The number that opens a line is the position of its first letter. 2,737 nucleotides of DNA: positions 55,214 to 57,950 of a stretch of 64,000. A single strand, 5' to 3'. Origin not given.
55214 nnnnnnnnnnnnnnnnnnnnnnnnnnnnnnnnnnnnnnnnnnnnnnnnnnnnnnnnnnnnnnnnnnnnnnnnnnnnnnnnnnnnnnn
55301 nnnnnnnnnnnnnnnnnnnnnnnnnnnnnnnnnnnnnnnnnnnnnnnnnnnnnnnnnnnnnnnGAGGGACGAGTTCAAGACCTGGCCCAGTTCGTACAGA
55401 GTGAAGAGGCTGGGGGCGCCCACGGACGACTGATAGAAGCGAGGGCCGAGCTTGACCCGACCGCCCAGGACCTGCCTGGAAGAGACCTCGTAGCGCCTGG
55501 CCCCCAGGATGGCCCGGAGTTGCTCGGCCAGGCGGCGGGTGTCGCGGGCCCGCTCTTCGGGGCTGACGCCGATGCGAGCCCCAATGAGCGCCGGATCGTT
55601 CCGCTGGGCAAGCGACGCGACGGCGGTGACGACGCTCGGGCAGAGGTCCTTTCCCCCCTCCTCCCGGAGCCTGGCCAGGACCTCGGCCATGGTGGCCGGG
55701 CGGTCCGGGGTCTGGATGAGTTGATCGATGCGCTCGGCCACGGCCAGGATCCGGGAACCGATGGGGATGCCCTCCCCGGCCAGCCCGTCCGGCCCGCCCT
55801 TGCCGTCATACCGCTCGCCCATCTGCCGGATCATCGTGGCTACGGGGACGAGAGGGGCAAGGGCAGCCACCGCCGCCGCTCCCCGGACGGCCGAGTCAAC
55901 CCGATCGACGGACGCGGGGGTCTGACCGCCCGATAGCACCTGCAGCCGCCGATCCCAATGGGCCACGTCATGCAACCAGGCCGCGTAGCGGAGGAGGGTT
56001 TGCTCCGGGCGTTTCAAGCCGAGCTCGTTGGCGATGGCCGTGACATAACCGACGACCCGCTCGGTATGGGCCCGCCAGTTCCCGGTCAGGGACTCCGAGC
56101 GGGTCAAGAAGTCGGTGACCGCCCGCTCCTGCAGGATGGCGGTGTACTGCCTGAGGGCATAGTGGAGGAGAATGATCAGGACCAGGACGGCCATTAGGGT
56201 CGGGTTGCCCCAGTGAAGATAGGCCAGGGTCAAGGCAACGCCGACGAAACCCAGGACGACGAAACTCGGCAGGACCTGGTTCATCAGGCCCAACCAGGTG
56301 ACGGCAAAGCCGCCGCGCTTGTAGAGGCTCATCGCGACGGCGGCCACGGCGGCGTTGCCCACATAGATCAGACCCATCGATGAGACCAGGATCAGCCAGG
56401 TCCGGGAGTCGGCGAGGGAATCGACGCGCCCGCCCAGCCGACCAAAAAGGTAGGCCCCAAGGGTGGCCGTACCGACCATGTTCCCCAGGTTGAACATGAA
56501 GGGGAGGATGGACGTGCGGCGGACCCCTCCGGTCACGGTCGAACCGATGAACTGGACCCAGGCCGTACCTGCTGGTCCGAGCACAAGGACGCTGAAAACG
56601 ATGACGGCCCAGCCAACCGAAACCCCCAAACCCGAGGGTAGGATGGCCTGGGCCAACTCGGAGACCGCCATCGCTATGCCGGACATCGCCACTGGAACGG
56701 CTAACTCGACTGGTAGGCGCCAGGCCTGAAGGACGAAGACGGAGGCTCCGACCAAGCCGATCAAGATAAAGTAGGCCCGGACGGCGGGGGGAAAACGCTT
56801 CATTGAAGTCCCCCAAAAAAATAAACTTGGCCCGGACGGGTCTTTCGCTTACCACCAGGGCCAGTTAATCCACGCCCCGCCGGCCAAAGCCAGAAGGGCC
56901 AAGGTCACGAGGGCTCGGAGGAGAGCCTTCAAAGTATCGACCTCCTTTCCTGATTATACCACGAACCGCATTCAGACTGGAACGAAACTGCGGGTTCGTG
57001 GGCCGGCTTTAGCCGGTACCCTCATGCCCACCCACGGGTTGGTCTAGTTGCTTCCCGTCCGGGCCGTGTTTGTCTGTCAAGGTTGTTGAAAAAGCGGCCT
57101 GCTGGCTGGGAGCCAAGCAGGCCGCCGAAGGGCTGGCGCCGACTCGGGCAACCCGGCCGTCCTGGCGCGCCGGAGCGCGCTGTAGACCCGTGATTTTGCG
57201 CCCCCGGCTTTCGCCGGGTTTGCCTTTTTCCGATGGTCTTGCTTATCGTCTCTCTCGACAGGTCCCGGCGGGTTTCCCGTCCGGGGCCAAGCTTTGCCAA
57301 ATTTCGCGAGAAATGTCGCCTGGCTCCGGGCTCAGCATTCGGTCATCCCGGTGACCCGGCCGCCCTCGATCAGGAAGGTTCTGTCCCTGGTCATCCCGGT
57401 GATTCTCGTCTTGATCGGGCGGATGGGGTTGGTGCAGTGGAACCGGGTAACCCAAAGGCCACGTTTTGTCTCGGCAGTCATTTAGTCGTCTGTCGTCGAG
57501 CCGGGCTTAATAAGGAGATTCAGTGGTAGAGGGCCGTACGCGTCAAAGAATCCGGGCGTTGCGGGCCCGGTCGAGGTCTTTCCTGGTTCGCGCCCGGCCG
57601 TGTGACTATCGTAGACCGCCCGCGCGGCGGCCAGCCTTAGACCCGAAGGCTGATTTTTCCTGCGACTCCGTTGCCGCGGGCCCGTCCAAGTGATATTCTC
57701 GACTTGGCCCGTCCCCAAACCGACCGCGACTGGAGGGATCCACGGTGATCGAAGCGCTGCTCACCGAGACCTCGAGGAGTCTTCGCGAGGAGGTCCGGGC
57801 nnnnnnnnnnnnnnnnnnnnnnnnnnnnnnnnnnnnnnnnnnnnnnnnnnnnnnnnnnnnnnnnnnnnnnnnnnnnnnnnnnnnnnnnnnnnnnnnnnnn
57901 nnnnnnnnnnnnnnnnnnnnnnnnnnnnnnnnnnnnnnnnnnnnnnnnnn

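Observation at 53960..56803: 947-aa sensor kinase combining a 7-TM receptor module, an HD domain with degenerate GYP (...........), GAF, PAS and a classical HisKA/HATPase transmitter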

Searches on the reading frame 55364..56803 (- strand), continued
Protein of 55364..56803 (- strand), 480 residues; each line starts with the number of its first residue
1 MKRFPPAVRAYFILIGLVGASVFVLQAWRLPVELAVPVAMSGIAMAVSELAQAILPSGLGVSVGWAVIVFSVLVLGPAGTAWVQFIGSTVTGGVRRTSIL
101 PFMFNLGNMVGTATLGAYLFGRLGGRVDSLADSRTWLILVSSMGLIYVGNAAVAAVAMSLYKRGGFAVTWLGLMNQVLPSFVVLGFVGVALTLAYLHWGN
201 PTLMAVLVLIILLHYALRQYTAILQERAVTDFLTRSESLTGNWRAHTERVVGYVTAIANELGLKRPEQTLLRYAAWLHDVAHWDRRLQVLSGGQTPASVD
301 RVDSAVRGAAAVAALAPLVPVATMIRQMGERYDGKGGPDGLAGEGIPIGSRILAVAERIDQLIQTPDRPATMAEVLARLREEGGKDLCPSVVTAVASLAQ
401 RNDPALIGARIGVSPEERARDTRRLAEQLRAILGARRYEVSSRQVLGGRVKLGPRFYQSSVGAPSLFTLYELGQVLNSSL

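Call 67: fold_search(model_id=the predicted structure, library=pdb)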
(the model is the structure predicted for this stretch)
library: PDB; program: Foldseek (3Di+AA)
matches with E <= 10: 191; with E <= 0.001: 0
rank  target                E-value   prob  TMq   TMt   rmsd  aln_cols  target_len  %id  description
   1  9rbz_A                1.1e-03  1.00  0.27  0.56   8.8       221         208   28  DvhD, HD-GYP domain, c-di-GMP-bound (released 2026-03-04)
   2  5z7c                  1.6e-03  1.00  0.23  0.27  21.5       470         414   14  crystal structure of cyclic GMP-AMP specifc phosphodiesterases in V.cholerae (V-cGAP3) (released 2019-01-02)
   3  9rbz_B                1.9e-03  1.00  0.27  0.55   7.4       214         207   29  DvhD, HD-GYP domain, c-di-GMP-bound (released 2026-03-04)
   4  9rbz_C                1.9e-03  1.00  0.27  0.57   7.1       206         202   28  DvhD, HD-GYP domain, c-di-GMP-bound (released 2026-03-04)
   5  9rbz_D                3.1e-03  1.00  0.27  0.55   7.4       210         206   28  DvhD, HD-GYP domain, c-di-GMP-bound (released 2026-03-04)
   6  4mcw_B                1.2e-02  1.00  0.29  0.38   8.5       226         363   19  Crystal structure of a HD-GYP domain (a cyclic-di-GMP phosphodiesterase) containing a tri-nuclear metal centre (released 2014-02-19)
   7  4mcw_A                1.4e-02  1.00  0.31  0.39   8.1       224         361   19  Crystal structure of a HD-GYP domain (a cyclic-di-GMP phosphodiesterase) containing a tri-nuclear metal centre (released 2014-02-19)
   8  9rc0                  1.5e-02  1.00  0.27  0.42   6.6       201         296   27  DvhD, PAS/HD-GYP domains (released 2026-03-04)
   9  5kbw_A                7.3e-02  1.00  0.23  0.52   9.4       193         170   11  Crystal structure of TmRibU, the riboflavin-binding S subunit from the Thermotoga maritima ECF transporter (released 2016-06-29)
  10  5kc0                  1.6e-01  1.00  0.26  0.64   4.0       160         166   14  Crystal structure of TmRibU, hexagonal crystal form (released 2016-06-29)
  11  5kbw_B                1.8e-01  0.99  0.23  0.53   8.0       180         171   12  Crystal structure of TmRibU, the riboflavin-binding S subunit from the Thermotoga maritima ECF transporter (released 2016-06-29)
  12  7nnt_C                3.2e-01  0.99  0.26  0.61   4.8       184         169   15  Cryo-EM structure of the folate-specific ECF transporter complex in DDM micelles (released 2021-08-18)
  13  4tkr_B                3.3e-01  0.98  0.26  0.59   5.7       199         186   11  Native-SAD phasing for ThiT from Listeria monocytogenes serovar. (released 2014-06-18)
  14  4muu_A                3.6e-01  0.99  0.28  0.62   4.9       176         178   15  Structure of ThiT with pyrithiamine bound (released 2014-09-17)
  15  3rlb_B                3.9e-01  0.99  0.27  0.62   4.9       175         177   15  Crystal structure at 2.0 A of the S-component for thiamin from an ECF-type ABC transporter (released 2011-06-29)
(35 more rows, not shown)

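Call 81: find_encoding_contigs(protein=P0124, flank=4000, max_places=1)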
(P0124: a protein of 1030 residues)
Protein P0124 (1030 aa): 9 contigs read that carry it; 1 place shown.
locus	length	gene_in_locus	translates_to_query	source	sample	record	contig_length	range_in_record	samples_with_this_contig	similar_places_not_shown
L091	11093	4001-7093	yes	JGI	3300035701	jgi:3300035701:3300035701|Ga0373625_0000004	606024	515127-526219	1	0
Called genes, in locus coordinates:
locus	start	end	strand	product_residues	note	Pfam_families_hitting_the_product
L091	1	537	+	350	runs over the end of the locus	PF00586:AIRS, PF02769:AIRS_C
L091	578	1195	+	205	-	PF00551:Formyl_trans_N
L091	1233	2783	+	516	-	PF02142:MGS, PF01808:AICARFT_IMPCHas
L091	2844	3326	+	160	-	PF06177:QueT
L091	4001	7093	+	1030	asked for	PF01966:HD, PF13487:HD_5, PF01590:GAF, PF13185:GAF_2, PF13492:GAF_3, PF08448:PAS_4 (weak), PF00512:HisKA, PF02518:HATPase_c, +1 more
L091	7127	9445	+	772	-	PF00580:UvrD-helicase, PF13245:AAA_19, PF13604:AAA_30 (faint), PF13361:UvrD_C, PF13538:UvrD_C_2, PF21196:PcrA_UvrD_tudor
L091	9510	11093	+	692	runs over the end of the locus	PF22745:Nlig-Ia, PF01653:DNA_ligase_aden, PF03120:OB_DNA_ligase, PF03119:DNA_ligase_ZBD, PF12826:HHH_2, PF14520:HHH_5 (weak), PF00533:BRCT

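Call 82: find_encoding_contigs(protein=P0125, flank=4000, max_places=1)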
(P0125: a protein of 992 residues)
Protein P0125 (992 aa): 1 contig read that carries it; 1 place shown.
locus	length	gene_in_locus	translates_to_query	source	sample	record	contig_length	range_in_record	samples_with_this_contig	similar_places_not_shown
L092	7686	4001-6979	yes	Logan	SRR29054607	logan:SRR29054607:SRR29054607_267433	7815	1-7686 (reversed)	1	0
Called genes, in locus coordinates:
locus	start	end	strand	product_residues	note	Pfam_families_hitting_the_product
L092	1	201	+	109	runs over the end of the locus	?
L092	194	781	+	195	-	PF00475:IGPD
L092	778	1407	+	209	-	PF00117:GATase, PF07685:GATase_3 (weak)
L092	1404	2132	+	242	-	PF00977:His_biosynth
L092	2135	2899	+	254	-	PF00977:His_biosynth, PF03060:NMO (faint)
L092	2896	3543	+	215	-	PF01502:PRA-CH, PF01503:PRA-PH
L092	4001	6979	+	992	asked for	PF01966:HD, PF13487:HD_5, PF01590:GAF, PF13185:GAF_2, PF13492:GAF_3, PF08448:PAS_4 (weak), PF00512:HisKA, PF02518:HATPase_c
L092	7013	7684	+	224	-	?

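Call 83: find_encoding_contigs(protein=P0129, flank=4000, max_places=1)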
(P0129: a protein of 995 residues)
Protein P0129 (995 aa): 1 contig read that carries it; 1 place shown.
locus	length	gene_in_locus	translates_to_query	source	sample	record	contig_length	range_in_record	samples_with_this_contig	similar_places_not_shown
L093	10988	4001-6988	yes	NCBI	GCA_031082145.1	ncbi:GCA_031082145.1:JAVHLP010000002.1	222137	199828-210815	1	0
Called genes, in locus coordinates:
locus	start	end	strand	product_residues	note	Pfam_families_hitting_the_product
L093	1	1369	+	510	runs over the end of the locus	PF02142:MGS, PF01808:AICARFT_IMPCHas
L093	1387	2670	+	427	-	PF02844:GARS_N, PF01071:GARS_A, PF02843:GARS_C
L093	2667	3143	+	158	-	PF06177:QueT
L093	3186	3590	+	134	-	-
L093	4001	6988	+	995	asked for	PF01966:HD, PF13487:HD_5, PF01590:GAF (weak), PF13185:GAF_2, PF13492:GAF_3, PF08448:PAS_4 (weak), PF00512:HisKA, PF02518:HATPase_c, +1 more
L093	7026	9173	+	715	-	PF00580:UvrD-helicase, PF13245:AAA_19, PF13604:AAA_30 (faint), PF13361:UvrD_C, PF13538:UvrD_C_2, PF21196:PcrA_UvrD_tudor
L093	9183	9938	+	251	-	PF04018:VCA0040-like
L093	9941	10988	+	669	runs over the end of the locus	PF22745:Nlig-Ia, PF01653:DNA_ligase_aden, PF03120:OB_DNA_ligase, PF03119:DNA_ligase_ZBD, PF14520:HHH_5, PF12826:HHH_2, PF14520:HHH_5 (weak), PF00533:BRCT, +1 more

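Call 84: find_encoding_contigs(protein=P0128, flank=4000, max_places=1)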
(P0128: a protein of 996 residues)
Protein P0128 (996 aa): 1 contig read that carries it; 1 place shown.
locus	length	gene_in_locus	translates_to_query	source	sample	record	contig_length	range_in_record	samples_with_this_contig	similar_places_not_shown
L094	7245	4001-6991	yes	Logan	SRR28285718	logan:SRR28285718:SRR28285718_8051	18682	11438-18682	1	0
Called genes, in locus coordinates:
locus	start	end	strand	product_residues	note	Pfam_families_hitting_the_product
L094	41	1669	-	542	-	PF13625:Helicase_C_3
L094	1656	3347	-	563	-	PF13625:Helicase_C_3, PF04851:ResIII, PF16203:ERCC3_RAD25_C, PF00271:Helicase_C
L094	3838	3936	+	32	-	-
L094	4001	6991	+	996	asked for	PF01966:HD, PF13487:HD_5, PF01590:GAF, PF13185:GAF_2, PF13492:GAF_3 (faint), PF08448:PAS_4, PF00512:HisKA, PF02518:HATPase_c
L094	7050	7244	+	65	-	?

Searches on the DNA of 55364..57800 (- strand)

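Call 11: search_rna_families(source=window, start=56700, end=57800, threshold=evalue, max_evalue=1, show_alignments=3)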
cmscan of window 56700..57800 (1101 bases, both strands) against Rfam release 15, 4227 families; matches with E-value up to 1: 2.
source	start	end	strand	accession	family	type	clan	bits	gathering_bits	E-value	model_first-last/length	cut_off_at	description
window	57143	57233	-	RF03167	c-di-GMP-I-GGC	Cis-reg; riboswitch;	CL00126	69.6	59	3.6e-16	1-80/80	no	c-di-GMP-I-GGC riboswitch aptamer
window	57080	57216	+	RF02648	Cis90_sRNA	Gene; sRNA;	-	13.9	50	0.86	1-237/237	no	Ruegeria cis90 sRNA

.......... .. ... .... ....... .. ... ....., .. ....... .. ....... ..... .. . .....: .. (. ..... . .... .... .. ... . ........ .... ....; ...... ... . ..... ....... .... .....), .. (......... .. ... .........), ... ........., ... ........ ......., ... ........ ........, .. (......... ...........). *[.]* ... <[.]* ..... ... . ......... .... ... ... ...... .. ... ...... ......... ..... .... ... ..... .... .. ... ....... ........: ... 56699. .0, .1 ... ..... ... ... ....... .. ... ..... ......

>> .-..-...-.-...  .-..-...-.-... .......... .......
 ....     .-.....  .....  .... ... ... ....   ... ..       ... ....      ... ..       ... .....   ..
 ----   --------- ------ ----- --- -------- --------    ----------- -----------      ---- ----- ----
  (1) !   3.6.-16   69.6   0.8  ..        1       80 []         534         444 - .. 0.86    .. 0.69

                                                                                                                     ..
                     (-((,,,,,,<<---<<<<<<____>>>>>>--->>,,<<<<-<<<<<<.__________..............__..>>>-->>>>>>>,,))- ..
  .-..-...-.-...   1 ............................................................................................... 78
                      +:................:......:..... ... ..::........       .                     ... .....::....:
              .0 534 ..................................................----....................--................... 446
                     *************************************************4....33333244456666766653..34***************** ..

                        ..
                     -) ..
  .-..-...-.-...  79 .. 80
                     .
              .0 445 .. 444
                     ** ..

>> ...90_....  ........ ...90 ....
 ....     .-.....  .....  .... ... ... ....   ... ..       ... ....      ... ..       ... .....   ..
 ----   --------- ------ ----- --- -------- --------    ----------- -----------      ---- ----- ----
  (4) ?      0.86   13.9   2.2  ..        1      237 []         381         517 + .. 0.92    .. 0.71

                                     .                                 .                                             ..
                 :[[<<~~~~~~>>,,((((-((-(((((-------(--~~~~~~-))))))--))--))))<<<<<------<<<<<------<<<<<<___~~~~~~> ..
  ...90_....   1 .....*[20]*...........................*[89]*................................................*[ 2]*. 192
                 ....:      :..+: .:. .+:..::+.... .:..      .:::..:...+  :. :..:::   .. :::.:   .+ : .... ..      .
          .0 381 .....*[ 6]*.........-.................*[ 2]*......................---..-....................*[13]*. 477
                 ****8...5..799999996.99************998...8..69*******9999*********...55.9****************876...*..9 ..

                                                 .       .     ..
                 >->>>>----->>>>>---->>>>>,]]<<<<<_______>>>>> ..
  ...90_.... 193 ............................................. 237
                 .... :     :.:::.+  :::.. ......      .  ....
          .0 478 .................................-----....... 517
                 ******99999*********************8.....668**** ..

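Call 53: search_rna_families(sources=[L011, L012, L013, L014, L021, L052, L086], threshold=gathering)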
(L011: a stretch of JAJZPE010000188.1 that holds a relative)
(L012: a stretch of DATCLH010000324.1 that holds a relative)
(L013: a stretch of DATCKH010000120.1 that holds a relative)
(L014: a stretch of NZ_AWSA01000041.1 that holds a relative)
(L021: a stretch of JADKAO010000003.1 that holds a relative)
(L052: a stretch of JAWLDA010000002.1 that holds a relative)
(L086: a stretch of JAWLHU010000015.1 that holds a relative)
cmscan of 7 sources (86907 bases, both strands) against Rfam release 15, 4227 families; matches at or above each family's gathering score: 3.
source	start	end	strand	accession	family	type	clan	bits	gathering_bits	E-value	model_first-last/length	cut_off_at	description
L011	578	670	+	RF03167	c-di-GMP-I-GGC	Cis-reg; riboswitch;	CL00126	75.2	59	7.2e-16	1-80/80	no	c-di-GMP-I-GGC riboswitch aptamer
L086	14596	14766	-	RF00379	c-di-AMP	Cis-reg; riboswitch;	-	72.8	38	7.7e-15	1-134/134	no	c-di-AMP riboswitch aptamer (ydaO/yuaA leader)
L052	9007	9090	-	RF00005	tRNA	Gene; tRNA;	CL00001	51.9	29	4.1e-08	1-71/71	no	tRNA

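Call 85: search_rna_families(sources=[L090, L091, L092, L093, L094], threshold=gathering)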
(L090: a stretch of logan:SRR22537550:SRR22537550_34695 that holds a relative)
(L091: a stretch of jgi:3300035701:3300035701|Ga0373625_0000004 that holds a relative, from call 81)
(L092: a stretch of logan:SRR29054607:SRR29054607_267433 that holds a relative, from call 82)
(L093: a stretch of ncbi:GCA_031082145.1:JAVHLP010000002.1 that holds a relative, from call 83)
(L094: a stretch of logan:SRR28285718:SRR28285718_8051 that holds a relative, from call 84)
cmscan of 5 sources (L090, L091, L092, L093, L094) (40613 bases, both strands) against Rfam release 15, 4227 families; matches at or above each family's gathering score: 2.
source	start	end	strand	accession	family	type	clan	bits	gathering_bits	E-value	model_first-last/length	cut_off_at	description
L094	3574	3660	+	RF01051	c-di-GMP-I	Cis-reg; riboswitch;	CL00126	70.3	35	6.1e-12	1-87/87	no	c-di-GMP-I riboswitch aptamer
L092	3607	3696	+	RF03167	c-di-GMP-I-GGC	Cis-reg; riboswitch;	CL00126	59.6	59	9.6e-12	1-80/80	no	c-di-GMP-I-GGC riboswitch aptamer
